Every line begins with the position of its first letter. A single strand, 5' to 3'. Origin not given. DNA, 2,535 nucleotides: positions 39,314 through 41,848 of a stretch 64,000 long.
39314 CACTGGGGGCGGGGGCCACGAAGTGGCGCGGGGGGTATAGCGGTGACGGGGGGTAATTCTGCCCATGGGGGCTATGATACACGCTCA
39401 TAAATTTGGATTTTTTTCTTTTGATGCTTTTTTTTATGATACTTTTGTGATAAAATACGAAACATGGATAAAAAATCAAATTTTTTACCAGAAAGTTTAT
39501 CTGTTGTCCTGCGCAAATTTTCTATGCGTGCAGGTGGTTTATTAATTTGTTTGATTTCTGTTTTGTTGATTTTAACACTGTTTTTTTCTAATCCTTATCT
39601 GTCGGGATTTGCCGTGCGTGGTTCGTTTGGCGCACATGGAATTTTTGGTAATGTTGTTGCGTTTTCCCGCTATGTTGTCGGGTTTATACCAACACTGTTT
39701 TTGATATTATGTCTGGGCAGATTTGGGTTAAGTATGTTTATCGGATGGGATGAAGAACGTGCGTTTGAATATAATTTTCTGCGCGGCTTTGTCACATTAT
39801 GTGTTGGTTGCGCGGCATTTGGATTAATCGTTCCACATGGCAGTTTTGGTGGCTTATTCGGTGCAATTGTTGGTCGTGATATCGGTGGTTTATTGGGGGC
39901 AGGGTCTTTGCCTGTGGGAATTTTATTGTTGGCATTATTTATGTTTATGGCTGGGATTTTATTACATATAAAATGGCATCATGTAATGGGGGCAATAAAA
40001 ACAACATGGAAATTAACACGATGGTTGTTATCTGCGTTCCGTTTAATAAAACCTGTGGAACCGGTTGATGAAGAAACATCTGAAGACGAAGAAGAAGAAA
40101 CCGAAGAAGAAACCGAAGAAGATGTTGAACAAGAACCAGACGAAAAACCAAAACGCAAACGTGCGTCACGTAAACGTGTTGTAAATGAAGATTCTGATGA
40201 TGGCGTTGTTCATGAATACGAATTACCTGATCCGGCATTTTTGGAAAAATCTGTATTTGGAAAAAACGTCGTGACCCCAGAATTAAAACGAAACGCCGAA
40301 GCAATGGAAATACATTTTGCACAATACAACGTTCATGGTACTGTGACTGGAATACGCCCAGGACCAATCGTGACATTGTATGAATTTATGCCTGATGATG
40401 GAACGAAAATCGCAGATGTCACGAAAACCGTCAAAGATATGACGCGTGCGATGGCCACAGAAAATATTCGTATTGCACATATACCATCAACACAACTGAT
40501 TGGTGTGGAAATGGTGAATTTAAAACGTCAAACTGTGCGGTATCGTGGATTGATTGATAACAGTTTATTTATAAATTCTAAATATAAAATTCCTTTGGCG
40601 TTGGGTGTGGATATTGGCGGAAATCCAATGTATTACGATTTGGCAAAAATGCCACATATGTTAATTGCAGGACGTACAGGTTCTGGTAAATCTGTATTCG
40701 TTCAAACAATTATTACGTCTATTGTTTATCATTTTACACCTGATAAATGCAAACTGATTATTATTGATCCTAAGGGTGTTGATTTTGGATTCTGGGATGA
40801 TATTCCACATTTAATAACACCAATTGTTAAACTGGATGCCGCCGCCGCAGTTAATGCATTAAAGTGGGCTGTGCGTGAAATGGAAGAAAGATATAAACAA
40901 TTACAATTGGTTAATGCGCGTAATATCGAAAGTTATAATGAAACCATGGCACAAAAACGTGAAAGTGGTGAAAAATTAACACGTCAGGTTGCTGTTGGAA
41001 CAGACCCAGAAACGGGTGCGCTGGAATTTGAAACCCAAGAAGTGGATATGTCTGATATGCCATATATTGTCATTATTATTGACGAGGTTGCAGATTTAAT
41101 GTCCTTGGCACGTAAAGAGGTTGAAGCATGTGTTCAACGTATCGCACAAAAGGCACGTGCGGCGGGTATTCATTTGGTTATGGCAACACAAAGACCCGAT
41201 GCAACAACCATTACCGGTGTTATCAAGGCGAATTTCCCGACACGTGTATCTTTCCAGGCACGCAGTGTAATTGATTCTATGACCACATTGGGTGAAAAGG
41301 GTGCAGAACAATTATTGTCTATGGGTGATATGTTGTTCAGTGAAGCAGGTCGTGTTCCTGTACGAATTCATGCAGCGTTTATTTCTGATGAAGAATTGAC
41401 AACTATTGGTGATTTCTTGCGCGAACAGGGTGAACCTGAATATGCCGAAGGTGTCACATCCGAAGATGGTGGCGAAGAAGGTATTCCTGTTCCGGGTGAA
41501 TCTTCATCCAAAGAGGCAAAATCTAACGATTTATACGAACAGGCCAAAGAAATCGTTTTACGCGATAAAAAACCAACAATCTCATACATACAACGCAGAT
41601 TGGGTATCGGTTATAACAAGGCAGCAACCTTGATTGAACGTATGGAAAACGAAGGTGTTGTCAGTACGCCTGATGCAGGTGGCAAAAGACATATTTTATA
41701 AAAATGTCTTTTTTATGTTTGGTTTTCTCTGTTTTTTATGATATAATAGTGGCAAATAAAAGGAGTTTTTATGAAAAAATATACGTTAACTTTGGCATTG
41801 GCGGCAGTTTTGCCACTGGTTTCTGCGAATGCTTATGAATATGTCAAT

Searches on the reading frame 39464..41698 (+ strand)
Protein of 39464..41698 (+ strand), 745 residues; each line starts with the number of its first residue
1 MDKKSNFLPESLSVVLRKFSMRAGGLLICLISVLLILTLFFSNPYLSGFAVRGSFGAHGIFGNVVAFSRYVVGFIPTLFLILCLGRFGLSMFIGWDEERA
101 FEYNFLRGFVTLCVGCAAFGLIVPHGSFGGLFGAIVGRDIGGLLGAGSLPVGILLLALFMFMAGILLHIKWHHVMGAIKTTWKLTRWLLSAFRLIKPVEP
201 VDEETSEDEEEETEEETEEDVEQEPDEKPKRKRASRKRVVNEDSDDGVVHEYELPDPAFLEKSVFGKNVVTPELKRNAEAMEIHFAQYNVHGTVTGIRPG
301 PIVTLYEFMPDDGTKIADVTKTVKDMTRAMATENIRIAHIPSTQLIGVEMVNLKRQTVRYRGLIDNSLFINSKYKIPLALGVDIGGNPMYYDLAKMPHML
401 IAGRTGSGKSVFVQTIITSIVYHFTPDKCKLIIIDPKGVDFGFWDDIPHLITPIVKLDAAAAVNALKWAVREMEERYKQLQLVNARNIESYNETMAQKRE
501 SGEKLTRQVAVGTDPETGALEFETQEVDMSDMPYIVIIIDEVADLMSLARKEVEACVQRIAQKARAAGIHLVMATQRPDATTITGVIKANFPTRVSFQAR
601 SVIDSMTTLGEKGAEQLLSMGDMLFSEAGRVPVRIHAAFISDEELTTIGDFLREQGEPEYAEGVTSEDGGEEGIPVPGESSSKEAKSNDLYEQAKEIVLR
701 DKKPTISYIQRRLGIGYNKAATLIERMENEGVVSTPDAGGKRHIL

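Call 17: search_protein_families(library=pfam, proteins=[window:39464-41698:+], max_evalue=0.001)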
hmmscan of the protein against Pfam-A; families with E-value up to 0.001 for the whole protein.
window:39464-41698:+ (745 aa): 5 families
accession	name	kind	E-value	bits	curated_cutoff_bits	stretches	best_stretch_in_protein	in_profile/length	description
PF01580.24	FtsK_SpoIIIE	-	9.8e-59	198.9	24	1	365-578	7-219/221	FtsK/SpoIIIE family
PF09397.16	FtsK_gamma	-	6.8e-21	74.2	30.6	1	687-745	3-61/63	Ftsk gamma domain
PF17854.6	FtsK_alpha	-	1e-18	67.8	22.9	1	254-351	1-100/101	FtsK alpha domain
PF01935.23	DUF87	-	5.1e-08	33.7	23.2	1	388-443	13-66/220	Helicase HerA, central domain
PF12846.13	AAA_10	-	6.7e-05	22.5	27.5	1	396-451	21-72/362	AAA-like domain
